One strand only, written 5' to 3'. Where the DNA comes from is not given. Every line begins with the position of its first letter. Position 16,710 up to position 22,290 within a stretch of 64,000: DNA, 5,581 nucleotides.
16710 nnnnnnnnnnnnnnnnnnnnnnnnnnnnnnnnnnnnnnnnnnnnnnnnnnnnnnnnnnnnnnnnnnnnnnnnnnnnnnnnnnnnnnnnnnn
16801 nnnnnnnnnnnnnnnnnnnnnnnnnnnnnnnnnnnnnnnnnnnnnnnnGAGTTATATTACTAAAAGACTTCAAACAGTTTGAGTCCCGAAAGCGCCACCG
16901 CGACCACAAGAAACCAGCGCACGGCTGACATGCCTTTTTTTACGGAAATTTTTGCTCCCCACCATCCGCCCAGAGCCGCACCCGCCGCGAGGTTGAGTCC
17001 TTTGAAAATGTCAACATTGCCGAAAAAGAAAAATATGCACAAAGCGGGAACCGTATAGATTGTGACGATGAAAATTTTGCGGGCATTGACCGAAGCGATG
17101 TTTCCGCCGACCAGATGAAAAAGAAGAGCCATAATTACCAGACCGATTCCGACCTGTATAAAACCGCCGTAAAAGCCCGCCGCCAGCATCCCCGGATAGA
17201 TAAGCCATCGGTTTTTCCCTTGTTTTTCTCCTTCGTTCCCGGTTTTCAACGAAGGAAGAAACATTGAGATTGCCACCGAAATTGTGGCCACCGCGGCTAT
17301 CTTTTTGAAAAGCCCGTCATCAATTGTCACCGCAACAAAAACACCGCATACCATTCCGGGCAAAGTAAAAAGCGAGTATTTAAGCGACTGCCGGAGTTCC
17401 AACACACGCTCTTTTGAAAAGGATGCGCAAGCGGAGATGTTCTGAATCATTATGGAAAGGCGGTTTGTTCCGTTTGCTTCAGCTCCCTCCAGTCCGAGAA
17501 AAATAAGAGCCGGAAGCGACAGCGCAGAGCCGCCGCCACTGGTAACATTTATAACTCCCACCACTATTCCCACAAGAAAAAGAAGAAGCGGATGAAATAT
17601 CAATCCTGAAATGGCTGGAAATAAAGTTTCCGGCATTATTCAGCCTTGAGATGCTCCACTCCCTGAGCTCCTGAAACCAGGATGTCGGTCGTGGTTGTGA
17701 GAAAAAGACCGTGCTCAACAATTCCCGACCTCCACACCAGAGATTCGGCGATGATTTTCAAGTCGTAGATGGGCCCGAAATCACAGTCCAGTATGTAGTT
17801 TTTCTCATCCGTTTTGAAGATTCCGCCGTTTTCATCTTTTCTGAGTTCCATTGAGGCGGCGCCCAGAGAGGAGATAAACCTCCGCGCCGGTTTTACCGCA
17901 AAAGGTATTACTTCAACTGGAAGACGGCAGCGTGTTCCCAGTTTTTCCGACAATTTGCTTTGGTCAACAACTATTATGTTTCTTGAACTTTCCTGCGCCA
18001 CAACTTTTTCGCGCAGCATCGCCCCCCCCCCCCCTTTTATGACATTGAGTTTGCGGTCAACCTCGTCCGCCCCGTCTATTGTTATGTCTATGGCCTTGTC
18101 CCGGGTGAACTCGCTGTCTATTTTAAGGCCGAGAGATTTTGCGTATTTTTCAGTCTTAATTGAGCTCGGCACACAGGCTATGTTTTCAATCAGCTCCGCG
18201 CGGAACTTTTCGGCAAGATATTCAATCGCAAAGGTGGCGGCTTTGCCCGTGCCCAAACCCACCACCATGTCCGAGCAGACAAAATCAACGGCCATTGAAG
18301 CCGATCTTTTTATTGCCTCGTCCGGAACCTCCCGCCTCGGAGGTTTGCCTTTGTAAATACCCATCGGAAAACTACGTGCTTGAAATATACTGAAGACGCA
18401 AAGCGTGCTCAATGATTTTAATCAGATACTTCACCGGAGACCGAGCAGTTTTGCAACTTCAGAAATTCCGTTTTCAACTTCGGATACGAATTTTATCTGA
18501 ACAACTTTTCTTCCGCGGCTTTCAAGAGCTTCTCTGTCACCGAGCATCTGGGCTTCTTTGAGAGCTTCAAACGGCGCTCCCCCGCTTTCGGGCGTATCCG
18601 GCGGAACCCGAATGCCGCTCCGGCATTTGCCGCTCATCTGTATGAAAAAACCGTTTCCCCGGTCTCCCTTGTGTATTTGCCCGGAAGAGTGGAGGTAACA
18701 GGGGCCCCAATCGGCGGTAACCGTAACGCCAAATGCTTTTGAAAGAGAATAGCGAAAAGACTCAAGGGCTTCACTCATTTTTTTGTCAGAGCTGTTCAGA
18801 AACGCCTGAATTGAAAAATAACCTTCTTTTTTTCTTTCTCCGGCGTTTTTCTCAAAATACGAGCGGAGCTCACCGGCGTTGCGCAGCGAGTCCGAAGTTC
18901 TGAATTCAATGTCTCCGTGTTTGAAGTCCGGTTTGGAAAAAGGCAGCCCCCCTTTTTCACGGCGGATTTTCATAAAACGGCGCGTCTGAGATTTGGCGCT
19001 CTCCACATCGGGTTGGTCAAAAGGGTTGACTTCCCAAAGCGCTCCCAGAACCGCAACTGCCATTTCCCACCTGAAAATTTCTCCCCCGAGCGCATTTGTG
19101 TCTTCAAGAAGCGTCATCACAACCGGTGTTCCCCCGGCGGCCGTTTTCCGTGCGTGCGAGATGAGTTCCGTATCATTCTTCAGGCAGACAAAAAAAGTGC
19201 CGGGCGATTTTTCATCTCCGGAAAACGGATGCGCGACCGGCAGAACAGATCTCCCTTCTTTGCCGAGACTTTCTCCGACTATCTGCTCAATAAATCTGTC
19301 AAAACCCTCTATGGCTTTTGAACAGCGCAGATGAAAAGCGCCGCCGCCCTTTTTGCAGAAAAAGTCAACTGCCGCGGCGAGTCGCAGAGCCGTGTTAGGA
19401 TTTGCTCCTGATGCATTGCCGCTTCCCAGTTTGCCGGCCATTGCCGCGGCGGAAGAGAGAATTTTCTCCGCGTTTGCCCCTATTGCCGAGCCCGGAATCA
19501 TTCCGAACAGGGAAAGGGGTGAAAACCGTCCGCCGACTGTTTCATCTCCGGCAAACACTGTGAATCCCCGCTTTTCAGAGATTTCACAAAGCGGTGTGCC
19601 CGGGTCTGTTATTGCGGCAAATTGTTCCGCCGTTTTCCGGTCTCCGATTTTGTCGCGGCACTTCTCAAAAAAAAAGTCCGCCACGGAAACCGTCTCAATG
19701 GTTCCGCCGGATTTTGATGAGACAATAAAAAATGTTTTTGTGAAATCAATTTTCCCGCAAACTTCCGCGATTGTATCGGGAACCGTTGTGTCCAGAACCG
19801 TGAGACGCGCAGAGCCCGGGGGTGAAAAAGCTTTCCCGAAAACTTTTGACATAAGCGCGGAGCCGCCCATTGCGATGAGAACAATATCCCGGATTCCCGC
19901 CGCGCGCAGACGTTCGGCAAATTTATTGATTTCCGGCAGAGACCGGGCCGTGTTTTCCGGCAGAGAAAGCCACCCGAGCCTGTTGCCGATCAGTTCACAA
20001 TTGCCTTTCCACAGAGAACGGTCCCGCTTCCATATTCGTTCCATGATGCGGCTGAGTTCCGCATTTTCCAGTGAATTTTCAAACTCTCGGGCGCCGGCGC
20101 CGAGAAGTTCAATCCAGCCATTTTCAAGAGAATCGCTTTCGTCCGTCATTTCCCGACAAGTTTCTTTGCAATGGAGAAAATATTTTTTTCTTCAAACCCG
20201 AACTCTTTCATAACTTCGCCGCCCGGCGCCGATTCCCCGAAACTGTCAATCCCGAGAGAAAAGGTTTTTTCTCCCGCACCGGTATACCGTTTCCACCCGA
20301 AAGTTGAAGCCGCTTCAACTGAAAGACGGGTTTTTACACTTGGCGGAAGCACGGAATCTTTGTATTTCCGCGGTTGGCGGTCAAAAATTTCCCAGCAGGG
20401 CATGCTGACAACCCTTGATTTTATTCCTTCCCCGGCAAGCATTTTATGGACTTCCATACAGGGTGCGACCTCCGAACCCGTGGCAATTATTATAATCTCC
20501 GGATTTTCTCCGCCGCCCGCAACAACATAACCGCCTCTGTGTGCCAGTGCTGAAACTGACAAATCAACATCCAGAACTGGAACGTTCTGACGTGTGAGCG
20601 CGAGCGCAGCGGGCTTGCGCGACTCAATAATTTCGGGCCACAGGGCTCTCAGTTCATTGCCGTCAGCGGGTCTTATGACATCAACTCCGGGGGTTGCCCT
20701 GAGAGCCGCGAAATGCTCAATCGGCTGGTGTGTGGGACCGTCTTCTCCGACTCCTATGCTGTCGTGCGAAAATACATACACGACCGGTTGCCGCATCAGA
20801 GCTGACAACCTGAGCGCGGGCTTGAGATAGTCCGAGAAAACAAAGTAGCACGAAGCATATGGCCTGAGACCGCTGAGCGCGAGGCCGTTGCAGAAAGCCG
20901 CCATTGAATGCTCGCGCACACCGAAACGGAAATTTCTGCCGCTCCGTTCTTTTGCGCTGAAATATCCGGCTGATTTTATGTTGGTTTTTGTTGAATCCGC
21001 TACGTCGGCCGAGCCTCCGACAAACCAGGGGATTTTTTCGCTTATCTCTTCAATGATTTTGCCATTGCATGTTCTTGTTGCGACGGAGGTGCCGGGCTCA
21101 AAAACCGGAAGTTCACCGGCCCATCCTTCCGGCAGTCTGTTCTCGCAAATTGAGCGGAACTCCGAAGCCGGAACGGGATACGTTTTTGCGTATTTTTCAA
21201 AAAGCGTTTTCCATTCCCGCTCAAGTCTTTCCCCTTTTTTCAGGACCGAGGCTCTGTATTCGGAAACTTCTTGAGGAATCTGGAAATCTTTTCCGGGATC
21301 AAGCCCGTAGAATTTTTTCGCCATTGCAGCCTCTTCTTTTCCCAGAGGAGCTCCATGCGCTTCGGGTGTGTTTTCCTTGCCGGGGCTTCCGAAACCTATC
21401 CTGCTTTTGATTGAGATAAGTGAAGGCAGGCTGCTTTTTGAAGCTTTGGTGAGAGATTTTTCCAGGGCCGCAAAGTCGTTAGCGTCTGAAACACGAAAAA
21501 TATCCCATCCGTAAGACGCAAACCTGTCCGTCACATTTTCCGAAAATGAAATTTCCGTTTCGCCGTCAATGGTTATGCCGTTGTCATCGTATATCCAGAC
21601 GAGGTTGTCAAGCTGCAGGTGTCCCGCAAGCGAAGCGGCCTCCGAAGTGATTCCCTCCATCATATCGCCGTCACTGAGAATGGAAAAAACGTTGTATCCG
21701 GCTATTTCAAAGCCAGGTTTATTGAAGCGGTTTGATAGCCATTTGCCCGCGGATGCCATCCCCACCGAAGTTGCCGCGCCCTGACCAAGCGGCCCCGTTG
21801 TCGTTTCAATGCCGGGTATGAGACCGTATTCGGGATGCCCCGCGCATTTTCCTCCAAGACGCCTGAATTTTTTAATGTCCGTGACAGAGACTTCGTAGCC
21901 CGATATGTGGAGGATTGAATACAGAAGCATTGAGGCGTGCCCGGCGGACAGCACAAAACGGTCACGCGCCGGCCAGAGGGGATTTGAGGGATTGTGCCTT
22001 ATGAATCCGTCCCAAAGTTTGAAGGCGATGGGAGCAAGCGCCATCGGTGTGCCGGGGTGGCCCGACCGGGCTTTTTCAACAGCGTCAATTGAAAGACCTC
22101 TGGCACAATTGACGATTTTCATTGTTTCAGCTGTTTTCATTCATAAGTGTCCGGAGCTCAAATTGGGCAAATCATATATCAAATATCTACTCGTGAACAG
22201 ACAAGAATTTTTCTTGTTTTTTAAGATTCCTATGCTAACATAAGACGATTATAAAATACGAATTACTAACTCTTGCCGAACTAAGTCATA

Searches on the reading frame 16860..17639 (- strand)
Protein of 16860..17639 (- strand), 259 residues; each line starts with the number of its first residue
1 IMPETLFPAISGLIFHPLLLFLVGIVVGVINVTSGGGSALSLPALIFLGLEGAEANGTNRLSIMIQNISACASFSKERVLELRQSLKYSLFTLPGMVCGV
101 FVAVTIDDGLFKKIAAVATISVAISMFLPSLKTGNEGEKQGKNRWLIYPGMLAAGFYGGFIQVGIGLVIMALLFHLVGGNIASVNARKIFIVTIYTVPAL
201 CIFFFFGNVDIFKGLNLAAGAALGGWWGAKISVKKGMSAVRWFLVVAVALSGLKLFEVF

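Call 78: search_protein_families(library=pfam, proteins=[window:16860-17639:-], max_evalue=0.01)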
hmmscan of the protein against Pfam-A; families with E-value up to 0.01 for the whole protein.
window:16860-17639:- (259 aa): 1 family
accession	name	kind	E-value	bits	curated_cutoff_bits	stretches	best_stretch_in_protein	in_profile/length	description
PF01925.25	TauE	-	3.4e-38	132.1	32.6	1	20-255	1-237/237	Sulfite exporter TauE/SafE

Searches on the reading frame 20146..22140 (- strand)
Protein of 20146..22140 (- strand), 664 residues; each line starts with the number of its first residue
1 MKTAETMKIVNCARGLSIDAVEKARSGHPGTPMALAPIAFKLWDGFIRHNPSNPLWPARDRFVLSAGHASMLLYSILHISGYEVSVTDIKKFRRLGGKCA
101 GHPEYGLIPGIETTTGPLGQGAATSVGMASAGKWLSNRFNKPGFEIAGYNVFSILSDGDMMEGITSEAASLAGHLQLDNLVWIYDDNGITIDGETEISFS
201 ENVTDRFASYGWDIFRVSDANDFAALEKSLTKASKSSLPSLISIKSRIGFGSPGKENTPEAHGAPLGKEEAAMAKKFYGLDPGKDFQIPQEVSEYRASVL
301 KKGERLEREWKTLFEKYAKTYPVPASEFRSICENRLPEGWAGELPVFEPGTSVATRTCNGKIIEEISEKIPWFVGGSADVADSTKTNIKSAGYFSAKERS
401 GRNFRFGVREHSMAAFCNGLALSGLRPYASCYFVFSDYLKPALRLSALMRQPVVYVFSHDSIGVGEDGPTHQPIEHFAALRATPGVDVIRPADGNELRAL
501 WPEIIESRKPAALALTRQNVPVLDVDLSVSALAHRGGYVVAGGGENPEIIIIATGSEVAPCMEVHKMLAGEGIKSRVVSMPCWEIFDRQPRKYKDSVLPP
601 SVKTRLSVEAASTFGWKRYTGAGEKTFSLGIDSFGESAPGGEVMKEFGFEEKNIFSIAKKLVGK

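Call 33: search_protein_families(library=pfam, proteins=[window:20146-22140:-])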
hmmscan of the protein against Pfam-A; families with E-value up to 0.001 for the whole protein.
window:20146-22140:- (664 aa): 4 families
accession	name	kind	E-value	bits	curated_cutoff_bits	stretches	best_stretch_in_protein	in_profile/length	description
PF00456.26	Transketolase_N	-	1.2e-126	422.6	22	1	8-337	4-334/334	Transketolase, thiamine diphosphate binding domain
PF02779.29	Transket_pyr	-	7.3e-50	169.5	27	1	352-521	2-173/174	Transketolase, pyrimidine binding domain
PF22613.1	Transketolase_C_1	-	2.1e-39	134.7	27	1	536-649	1-112/113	Transketolase-like TK C-terminal domain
PF02780.25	Transketolase_C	-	7.1e-11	42.5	25.9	1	545-654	8-124/124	Transketolase, C-terminal domain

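Call 39: find_encoding_contigs(protein=window:20146-22140:-, flank=2000, max_places=5)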
Protein window:20146-22140:- (664 aa): no gene with exactly this product is on record in the collection.
